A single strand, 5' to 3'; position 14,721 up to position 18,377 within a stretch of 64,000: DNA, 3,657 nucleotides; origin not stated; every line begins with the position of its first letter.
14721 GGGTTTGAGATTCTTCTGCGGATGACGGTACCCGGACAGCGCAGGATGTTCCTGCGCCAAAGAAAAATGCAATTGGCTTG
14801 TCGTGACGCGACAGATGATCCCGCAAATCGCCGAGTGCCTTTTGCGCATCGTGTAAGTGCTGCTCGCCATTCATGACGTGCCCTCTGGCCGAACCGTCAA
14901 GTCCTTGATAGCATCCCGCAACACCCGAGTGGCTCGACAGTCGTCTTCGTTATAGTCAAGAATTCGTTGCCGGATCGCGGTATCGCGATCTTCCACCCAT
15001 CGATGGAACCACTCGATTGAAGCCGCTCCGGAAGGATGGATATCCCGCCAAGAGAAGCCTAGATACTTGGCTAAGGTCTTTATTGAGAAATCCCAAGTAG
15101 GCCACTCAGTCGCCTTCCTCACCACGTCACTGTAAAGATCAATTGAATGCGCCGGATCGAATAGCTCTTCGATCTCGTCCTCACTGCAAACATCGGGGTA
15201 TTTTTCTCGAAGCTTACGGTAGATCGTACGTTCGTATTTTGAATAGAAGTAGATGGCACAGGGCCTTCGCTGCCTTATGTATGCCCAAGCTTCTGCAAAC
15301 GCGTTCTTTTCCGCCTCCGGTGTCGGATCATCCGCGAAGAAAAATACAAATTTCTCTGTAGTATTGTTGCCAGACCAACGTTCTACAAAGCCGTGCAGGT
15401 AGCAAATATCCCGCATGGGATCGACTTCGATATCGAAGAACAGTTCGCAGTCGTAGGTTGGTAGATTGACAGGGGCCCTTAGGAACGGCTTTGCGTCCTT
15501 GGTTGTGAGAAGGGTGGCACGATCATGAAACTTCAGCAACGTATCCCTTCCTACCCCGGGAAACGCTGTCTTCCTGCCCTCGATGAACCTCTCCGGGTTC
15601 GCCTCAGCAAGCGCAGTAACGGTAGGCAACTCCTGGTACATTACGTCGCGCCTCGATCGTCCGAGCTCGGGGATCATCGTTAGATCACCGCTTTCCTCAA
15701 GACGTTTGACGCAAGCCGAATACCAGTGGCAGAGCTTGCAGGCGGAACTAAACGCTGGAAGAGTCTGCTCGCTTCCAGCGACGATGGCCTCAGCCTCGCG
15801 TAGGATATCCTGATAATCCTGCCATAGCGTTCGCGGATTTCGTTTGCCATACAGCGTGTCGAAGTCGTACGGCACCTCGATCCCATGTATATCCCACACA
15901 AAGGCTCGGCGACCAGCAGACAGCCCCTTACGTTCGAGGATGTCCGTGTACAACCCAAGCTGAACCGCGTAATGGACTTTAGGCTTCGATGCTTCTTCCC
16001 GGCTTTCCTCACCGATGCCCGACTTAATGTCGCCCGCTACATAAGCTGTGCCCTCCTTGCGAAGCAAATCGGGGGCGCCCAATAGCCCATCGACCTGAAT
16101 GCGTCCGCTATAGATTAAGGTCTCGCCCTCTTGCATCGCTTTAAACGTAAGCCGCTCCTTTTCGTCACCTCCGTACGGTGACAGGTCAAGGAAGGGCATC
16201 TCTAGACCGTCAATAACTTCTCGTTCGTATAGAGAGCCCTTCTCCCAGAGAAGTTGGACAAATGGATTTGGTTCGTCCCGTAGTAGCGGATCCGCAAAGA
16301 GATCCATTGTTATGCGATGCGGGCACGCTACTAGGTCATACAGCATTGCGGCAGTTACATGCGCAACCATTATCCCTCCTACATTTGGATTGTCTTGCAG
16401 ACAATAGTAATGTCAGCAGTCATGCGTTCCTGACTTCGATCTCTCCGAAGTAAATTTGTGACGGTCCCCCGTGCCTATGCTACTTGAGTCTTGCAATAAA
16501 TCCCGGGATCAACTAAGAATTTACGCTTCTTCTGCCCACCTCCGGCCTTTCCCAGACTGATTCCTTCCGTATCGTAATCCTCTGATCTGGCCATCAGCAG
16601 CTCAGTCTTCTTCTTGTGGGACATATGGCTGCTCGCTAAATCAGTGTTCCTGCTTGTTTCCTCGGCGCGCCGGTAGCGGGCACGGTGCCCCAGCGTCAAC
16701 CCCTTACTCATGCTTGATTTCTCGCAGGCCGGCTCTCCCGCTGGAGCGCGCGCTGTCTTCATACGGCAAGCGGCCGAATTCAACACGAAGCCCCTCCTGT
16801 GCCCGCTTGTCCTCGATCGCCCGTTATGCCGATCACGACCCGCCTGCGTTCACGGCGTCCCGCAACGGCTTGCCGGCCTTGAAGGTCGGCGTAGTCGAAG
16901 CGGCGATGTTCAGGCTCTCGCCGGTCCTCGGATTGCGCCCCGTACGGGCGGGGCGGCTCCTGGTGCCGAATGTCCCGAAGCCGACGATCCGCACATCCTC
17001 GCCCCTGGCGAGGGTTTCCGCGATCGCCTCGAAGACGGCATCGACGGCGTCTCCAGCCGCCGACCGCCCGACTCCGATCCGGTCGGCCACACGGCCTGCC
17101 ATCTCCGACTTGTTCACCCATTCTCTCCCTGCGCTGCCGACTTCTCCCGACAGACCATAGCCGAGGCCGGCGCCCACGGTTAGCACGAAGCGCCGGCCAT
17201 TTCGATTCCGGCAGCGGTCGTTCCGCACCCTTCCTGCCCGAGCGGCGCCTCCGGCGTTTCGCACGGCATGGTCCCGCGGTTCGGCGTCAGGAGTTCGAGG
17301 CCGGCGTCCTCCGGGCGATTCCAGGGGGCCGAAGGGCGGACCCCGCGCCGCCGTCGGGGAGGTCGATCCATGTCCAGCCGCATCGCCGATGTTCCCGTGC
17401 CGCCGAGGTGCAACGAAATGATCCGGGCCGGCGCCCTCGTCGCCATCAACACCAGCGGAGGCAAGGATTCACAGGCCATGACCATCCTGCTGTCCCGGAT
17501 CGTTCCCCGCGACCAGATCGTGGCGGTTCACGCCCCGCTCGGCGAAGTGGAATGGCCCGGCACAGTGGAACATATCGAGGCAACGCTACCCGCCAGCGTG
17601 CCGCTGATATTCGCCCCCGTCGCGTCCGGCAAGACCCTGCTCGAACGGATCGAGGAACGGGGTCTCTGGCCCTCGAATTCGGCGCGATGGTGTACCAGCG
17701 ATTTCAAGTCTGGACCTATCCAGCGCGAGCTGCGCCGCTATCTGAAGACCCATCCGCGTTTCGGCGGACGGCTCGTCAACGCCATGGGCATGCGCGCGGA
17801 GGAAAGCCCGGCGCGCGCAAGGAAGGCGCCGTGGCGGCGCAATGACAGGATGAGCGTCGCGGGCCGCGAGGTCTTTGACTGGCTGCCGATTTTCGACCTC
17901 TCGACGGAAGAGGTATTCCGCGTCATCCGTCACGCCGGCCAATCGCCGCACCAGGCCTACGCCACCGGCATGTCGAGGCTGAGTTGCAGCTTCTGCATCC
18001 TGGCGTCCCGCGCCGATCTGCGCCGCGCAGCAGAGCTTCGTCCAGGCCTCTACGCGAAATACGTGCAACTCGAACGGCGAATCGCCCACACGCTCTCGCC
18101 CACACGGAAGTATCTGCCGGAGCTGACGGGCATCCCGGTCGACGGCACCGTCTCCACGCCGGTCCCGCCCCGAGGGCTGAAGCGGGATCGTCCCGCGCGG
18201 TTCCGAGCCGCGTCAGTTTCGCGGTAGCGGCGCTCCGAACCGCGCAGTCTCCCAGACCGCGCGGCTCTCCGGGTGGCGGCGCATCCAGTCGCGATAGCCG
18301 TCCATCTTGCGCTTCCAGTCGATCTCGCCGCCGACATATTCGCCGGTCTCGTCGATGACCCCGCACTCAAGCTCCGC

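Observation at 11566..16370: SIR2-HerA core embedded in a four-gene coupled operon with a Cas4/RecB-DEDD dual nuclease and a KTSC protein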

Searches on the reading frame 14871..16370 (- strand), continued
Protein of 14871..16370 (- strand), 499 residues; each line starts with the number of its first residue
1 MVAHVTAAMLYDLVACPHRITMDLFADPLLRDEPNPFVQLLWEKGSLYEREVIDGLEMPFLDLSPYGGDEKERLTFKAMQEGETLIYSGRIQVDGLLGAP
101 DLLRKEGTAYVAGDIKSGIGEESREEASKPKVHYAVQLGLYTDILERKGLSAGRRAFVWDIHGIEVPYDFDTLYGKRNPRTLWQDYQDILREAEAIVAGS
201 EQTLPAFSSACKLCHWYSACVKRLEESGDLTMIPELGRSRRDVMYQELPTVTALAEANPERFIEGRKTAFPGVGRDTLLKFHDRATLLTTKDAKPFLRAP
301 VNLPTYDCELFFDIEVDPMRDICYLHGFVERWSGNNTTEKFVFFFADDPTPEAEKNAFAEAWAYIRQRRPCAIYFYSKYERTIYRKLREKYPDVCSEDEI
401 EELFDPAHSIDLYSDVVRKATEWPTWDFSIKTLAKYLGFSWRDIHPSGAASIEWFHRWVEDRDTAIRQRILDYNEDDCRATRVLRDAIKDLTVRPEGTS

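Call 68: fold_search(model_id=the predicted structure, library=pdb)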
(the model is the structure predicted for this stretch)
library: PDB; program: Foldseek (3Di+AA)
matches with E <= 10: 376; with E <= 0.001: 0
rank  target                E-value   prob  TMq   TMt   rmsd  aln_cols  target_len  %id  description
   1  4r5q                  2.2e-02  0.85  0.14  0.28  11.1       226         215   17  Crystal structure and nuclease activity of the CRISPR-associated Cas4 protein Pcal_0546 from Pyrobaculum calidifontis co (released 2014-09-17)
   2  8ywm_A                2.5e-02  0.99  0.25  0.14   8.4       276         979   14  The structure of ASFV DNA polymerase in editing state (released 2025-02-05)
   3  2qxf                  2.6e-02  0.97  0.21  0.24  11.6       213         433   14  Product bound structure of exonuclease I at 1.5 angstrom resolution (released 2008-01-22)
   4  4hcb_B                2.8e-02  0.97  0.20  0.21  12.2       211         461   16  The metal-free form of crystal structure of E.coli ExoI-ssDNA complex (released 2013-10-09)
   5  8ywi_A                3.6e-02  1.00  0.28  0.15   8.5       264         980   12  The structure of ASFV DNA polymerase in replicating state (released 2025-02-05)
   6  8un9_A                3.8e-02  0.99  0.23  0.45   6.3       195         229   14  Crystal structure of the MrfB exonuclease catalytic core (released 2024-05-01)
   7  4js5_A                3.8e-02  0.96  0.21  0.22  12.9       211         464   15  Crystal structure of E. coli Exonuclease I in complex with a dT13 oligonucleotide (released 2013-05-08)
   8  3l2q_A                4.0e-02  0.30  0.15  0.18  16.0       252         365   15  Crystal structure of the Prototype Foamy Virus (PFV) intasome in apo form (released 2010-02-09)
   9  8foe_1                5.9e-02  0.99  0.27  0.18   8.5       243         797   11  Cryo-EM structure of S. cerevisiae DNA polymerase alpha-primase complex bound to a template DNA (released 2023-05-31)
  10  4hcc_A                6.9e-02  0.93  0.21  0.22  12.8       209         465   15  The zinc ion bound form of crystal structure of E.coli ExoI-ssDNA complex (released 2013-10-09)
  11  8b67_A                7.3e-02  0.99  0.27  0.13   7.2       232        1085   14  The crystal structure of M644G variant of DNA Pol Epsilon containing CTP in the polymerase active site (released 2023-10-25)
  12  3hl8                  8.6e-02  0.93  0.22  0.24  11.6       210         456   16  Crystal structure of exonuclease I in complex with inhibitor BCBP (released 2010-01-19)
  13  3oym_A                9.6e-02  0.18  0.14  0.17  16.6       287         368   13  Crystal structure of the PFV N224H mutant intasome bound to manganese (released 2010-11-17)
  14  8ywg                  1.1e-01  0.96  0.27  0.15   8.1       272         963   14  The structure of ASFV DNA polymerase in apo state (released 2025-02-05)
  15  4hcb_A                1.2e-01  0.66  0.17  0.18  11.5       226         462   15  The metal-free form of crystal structure of E.coli ExoI-ssDNA complex (released 2013-10-09)
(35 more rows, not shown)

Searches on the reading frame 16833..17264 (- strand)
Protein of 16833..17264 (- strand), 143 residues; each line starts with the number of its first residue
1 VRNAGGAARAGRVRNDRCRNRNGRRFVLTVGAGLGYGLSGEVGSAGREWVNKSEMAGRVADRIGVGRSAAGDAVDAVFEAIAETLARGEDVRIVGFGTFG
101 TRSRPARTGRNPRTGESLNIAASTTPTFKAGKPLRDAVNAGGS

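Call 57: search_protein_families(library=pfam, proteins=[window:16833-17264:-], max_evalue=0.001)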
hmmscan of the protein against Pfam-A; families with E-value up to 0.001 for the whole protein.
window:16833-17264:- (143 aa): 1 family
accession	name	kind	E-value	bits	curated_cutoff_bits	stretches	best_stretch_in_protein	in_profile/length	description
PF00216.26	Bac_DNA_binding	-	4.7e-29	100.9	22.4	1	50-139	1-90/90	Bacterial DNA-binding protein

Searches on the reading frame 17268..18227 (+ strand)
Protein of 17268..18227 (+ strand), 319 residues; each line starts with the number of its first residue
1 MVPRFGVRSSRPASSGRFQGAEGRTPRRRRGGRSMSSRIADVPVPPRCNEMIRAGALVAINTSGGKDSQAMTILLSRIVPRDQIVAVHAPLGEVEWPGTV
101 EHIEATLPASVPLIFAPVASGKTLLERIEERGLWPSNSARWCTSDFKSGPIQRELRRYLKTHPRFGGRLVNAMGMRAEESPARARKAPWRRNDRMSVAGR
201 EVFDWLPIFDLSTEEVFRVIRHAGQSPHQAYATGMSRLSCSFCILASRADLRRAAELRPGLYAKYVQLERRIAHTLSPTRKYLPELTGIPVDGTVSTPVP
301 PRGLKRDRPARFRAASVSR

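Call 57: search_protein_families(library=pfam, proteins=[window:17268-18227:+], max_evalue=0.001)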
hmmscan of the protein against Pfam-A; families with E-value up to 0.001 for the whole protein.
window:17268-18227:+ (319 aa): 1 family
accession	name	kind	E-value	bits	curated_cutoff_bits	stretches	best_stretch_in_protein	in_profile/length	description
PF01507.26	PAPS_reduct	-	1.5e-10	41.9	22.5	1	59-244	3-173/175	Phosphoadenosine phosphosulfate reductase domain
